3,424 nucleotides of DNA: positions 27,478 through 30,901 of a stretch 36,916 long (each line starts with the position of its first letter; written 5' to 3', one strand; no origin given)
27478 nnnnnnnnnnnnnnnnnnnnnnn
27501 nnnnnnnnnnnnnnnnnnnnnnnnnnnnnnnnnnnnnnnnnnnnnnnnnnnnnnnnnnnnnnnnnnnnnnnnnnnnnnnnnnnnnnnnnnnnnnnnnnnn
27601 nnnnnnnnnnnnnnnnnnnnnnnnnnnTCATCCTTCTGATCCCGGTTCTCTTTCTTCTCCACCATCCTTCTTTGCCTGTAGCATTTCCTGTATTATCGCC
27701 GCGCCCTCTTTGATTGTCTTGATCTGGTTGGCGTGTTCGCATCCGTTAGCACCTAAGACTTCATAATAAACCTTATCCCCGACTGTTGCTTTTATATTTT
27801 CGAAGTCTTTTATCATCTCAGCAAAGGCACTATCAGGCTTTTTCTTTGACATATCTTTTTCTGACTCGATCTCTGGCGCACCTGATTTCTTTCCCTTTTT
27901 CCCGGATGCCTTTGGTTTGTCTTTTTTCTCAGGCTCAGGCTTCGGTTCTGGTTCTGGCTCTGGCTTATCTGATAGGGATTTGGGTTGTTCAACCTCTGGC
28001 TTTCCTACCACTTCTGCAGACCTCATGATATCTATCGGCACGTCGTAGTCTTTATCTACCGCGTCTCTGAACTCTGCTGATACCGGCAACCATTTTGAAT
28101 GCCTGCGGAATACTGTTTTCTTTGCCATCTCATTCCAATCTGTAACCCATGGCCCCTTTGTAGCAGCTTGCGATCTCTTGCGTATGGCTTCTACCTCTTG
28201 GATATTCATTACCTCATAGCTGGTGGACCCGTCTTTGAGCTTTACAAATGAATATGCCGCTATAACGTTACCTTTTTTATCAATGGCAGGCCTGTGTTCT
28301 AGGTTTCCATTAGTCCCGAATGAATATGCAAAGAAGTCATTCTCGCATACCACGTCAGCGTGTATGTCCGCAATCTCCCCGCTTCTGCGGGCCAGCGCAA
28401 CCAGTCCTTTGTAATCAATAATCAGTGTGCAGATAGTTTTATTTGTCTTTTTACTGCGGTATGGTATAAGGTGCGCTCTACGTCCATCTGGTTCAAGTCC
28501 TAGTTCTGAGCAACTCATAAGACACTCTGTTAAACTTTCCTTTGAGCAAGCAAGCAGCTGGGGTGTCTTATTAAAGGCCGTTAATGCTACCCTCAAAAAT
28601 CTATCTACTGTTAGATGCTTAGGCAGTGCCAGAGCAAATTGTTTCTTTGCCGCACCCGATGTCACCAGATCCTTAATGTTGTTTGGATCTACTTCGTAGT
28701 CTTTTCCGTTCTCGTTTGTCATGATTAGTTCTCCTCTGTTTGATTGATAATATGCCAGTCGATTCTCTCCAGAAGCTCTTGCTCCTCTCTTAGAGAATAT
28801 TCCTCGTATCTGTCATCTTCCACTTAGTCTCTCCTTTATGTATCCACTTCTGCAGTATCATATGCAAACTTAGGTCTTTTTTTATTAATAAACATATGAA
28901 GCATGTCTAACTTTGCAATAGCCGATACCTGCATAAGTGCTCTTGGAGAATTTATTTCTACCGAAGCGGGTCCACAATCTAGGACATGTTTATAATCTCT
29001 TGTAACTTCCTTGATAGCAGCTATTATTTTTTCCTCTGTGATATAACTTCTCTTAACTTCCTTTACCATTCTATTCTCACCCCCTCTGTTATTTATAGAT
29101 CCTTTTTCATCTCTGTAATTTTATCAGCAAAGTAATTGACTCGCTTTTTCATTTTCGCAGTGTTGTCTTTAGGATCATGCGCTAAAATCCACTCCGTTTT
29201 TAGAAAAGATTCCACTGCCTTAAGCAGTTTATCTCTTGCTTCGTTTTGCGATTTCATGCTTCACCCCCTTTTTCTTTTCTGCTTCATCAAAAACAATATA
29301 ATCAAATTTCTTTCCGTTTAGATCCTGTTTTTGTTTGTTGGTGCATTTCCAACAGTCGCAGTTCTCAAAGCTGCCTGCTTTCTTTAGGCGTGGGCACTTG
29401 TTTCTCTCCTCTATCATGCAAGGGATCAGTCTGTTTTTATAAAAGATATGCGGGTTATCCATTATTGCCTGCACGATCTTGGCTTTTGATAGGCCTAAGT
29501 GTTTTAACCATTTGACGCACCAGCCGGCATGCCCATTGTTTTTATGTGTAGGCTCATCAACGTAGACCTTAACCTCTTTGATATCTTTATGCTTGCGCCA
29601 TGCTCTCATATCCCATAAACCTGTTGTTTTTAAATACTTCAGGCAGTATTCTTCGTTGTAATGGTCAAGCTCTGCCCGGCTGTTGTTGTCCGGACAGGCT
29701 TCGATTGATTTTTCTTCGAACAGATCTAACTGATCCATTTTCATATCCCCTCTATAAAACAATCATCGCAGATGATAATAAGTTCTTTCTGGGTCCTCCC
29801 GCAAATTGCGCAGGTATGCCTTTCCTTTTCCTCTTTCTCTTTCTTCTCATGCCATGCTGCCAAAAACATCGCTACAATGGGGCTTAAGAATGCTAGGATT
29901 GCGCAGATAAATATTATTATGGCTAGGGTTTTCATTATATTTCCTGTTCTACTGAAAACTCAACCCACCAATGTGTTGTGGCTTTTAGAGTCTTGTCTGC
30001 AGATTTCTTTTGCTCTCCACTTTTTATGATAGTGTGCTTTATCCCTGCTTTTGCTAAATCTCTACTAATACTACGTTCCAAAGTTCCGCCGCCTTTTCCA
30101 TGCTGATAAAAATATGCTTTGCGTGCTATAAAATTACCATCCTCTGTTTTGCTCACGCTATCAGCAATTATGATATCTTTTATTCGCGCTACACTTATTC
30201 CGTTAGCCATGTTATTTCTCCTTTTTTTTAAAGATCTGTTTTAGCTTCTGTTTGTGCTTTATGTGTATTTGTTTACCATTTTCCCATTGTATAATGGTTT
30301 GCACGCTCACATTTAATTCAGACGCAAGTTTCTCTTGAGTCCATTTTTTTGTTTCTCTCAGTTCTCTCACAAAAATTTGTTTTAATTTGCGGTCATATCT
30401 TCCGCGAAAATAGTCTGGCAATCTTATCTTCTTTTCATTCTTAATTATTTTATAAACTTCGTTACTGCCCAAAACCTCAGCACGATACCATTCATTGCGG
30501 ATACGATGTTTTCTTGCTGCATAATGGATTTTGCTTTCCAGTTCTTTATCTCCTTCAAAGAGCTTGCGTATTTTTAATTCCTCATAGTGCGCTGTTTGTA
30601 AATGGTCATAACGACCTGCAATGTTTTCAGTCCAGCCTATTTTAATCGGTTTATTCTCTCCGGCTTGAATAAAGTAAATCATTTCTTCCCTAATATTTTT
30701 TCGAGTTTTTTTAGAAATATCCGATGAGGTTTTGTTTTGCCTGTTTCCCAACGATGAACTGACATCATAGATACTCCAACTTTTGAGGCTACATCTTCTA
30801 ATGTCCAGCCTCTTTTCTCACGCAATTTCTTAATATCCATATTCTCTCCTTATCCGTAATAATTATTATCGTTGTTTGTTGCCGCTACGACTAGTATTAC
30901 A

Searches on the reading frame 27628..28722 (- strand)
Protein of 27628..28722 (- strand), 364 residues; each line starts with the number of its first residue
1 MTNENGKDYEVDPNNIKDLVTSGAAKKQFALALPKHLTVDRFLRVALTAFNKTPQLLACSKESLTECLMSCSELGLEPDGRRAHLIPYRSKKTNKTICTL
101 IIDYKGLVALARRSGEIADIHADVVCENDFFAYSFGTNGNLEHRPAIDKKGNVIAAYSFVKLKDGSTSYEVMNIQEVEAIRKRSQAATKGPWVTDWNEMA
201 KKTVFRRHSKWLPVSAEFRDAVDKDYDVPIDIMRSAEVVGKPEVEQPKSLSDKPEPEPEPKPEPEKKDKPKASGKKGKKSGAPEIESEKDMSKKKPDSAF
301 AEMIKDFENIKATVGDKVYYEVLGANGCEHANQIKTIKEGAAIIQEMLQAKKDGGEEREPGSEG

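Call 50: search_protein_families(library=phrogs, proteins=[window:27628-28722:-], max_evalue=0.001)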
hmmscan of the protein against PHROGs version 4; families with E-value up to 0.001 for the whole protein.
window:27628-28722:- (364 aa): 4 families
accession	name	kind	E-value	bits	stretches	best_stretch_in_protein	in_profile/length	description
phrog_148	-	DNA, RNA and nucleotide metabolism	5e-78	264.3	1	11-314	24-320/387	RecT-like ssDNA annealing protein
phrog_34786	-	unknown function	1.8e-17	64.5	1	4-96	17-111/116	-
phrog_2780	-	DNA, RNA and nucleotide metabolism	1.4e-09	38.8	1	63-358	56-319/369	RecT-like ssDNA annealing protein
phrog_19737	-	unknown function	7.6e-06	27.1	1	12-116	8-106/108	-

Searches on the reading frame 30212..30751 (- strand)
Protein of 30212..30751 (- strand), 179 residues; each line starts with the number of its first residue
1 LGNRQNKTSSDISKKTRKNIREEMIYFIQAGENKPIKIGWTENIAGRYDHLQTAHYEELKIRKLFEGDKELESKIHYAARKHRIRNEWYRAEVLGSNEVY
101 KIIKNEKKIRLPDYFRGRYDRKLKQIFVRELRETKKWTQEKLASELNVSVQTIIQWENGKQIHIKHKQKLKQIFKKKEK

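Call 50: search_protein_families(library=phrogs, proteins=[window:30212-30751:-], max_evalue=0.001)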
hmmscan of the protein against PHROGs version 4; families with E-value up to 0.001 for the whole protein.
window:30212-30751:- (179 aa): 10 families
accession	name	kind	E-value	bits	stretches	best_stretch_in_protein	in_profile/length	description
phrog_8130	-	unknown function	5.1e-13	49.8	1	6-103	163-262/434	-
phrog_2104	-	unknown function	4e-10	40.8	1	93-163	9-79/103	-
phrog_8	-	transcription regulation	7.9e-08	33.1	1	128-173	81-127/346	transcriptional regulator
phrog_3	-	transcription regulation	8.5e-08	33.4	1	66-175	46-138/430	transcriptional repressor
phrog_4284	-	unknown function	4.6e-07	30.8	1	17-90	79-152/171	-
phrog_4836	-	transcription regulation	7.5e-06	26.6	1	125-162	77-114/194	CII-like regulator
phrog_6962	-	unknown function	5.8e-05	24.3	1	128-161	6-39/73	-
phrog_5823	-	transcription regulation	0.00015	22.1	1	128-161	11-44/404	transcriptional regulator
phrog_2439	-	transcription regulation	0.00017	21.6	1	129-161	13-45/367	transcriptional regulator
phrog_4779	-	transcription regulation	0.00038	21.9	1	128-177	7-59/98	transcriptional regulator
